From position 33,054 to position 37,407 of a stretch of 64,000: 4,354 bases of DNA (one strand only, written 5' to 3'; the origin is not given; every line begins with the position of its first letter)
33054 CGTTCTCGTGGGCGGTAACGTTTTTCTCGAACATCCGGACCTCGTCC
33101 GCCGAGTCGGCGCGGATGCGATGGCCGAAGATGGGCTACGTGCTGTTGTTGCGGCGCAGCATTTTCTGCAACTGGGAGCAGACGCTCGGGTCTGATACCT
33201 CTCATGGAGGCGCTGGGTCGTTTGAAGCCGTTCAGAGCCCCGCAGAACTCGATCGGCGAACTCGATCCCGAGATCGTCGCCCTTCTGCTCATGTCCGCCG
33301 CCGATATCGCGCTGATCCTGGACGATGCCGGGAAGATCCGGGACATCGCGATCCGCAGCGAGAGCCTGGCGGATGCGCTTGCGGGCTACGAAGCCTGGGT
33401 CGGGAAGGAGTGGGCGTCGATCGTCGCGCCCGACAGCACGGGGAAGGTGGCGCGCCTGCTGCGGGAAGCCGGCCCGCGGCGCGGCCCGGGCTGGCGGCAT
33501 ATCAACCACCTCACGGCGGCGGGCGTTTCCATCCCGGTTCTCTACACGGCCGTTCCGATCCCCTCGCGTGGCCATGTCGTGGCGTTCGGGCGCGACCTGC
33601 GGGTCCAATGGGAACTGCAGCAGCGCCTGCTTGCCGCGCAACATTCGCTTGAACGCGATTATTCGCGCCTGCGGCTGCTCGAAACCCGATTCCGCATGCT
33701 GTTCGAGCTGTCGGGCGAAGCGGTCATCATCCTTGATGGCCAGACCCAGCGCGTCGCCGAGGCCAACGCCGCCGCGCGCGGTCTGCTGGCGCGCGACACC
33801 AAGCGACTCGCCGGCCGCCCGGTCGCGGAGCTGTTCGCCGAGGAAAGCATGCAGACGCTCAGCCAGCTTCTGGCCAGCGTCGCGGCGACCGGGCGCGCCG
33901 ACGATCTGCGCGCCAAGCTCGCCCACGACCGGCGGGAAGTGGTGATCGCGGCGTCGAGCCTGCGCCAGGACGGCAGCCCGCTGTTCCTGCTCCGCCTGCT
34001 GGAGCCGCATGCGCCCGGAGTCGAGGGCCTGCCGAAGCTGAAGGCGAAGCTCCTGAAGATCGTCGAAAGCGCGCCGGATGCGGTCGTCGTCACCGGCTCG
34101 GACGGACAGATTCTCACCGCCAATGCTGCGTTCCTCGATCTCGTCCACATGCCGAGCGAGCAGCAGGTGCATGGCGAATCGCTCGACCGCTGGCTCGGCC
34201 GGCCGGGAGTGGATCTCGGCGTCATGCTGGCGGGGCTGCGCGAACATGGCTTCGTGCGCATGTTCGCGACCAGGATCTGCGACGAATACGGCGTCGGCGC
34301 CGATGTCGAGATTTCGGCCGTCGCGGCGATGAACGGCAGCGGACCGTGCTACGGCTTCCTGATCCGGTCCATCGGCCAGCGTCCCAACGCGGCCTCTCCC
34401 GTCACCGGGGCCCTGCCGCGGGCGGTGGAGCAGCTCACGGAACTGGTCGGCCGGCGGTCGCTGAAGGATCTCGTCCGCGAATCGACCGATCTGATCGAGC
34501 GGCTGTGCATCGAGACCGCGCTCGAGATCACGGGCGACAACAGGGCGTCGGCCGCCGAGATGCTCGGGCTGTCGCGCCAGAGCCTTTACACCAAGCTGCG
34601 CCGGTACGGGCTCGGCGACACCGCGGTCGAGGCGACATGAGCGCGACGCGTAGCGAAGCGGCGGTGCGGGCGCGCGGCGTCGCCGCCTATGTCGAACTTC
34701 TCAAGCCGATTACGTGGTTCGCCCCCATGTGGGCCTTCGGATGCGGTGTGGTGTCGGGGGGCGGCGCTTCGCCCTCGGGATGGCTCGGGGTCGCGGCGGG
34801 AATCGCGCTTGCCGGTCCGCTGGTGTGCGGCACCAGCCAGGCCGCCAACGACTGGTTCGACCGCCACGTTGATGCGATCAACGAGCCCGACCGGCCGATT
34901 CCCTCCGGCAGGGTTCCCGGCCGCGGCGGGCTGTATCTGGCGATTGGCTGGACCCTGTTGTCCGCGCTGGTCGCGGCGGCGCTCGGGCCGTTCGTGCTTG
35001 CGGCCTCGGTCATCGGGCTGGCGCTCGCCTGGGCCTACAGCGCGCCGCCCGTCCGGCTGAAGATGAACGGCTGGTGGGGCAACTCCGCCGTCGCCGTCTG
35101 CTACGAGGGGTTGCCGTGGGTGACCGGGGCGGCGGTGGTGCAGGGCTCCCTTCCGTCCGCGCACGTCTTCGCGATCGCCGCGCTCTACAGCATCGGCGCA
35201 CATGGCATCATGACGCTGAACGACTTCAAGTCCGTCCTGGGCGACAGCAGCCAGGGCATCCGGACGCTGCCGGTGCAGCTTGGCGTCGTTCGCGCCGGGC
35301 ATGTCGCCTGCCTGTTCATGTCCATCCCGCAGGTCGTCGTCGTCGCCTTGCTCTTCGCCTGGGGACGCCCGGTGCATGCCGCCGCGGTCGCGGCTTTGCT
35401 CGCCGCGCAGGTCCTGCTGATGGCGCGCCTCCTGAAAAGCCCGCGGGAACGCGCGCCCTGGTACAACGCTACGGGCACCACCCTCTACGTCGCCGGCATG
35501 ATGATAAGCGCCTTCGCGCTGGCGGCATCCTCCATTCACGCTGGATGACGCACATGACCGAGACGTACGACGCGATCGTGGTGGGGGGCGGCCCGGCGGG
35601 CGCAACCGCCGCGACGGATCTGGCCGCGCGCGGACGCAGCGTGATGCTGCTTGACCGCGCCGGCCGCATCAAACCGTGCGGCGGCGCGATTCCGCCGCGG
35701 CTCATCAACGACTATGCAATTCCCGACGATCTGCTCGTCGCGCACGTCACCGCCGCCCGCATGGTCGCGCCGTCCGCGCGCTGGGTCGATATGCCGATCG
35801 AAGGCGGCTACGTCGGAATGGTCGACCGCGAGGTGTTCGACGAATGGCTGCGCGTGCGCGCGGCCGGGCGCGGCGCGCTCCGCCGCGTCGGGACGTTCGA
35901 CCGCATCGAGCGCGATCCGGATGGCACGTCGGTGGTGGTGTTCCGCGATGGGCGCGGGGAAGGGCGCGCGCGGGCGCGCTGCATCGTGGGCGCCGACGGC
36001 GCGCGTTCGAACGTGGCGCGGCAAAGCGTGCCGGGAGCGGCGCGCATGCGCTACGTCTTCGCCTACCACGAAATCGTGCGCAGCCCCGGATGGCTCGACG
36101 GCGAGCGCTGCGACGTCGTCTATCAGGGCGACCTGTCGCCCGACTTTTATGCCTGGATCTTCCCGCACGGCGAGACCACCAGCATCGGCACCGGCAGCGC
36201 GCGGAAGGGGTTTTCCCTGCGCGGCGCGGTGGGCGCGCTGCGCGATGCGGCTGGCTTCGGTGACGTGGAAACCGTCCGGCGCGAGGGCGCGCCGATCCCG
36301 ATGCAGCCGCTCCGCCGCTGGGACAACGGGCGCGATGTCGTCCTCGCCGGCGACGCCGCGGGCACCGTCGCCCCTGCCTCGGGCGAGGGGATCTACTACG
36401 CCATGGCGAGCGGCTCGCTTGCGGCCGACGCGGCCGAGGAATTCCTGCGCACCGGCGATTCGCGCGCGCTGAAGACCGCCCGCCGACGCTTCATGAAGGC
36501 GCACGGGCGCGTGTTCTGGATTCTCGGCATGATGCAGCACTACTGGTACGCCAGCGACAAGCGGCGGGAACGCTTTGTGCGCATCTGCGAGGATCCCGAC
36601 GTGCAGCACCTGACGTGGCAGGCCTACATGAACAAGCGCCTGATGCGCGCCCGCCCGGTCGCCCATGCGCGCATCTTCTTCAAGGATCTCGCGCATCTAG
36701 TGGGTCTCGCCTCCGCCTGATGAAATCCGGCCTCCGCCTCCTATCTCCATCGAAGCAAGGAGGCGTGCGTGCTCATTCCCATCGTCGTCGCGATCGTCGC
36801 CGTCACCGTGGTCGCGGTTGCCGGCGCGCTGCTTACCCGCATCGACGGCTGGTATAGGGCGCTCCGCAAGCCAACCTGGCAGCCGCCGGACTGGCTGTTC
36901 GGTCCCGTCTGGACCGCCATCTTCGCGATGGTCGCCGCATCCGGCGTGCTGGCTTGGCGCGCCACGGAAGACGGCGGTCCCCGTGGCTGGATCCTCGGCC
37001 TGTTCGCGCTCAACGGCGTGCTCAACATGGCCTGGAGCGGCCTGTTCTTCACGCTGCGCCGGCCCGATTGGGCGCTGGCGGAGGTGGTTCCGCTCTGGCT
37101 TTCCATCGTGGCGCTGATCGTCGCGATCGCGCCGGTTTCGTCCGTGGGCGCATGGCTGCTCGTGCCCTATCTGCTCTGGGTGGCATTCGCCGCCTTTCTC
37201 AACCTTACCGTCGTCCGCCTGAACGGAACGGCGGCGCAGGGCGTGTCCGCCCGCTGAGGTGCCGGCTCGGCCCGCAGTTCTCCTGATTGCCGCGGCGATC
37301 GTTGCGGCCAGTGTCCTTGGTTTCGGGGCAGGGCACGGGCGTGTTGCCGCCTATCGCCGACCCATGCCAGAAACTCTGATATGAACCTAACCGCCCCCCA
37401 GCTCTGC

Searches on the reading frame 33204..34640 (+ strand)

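Call 8: search_protein_families(library=pfam, proteins=[window:33204-34640:+], max_evalue=0.00001)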
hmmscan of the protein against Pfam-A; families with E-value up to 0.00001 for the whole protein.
window:33204-34640:+ (478 aa): 5 families
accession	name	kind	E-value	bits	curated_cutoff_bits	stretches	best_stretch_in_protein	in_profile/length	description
PF08448.16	PAS_4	-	2.9e-19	69.8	23.1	1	167-251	1-84/110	PAS fold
PF00989.32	PAS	-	9.2e-13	48.6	22.6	0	162-256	2-99/113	PAS fold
PF13188.13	PAS_8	-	4.4e-12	45.9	21.8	0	282-321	2-43/65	PAS domain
PF13426.13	PAS_9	-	2.7e-10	40.9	27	0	291-387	1-98/103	PAS domain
PF02954.25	HTH_8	-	4.1e-10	39.7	22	1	431-468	5-42/42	Bacterial regulatory protein, Fis family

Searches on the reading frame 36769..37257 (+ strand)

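Call 8: search_protein_families(library=pfam, proteins=[window:36769-37257:+], max_evalue=0.00001)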
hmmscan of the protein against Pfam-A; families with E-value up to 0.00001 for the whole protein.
window:36769-37257:+ (162 aa): 1 family
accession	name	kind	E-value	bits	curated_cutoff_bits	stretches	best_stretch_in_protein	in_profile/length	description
PF03073.20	TspO_MBR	-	2.3e-42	144.6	24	1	9-149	2-144/145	TspO/MBR family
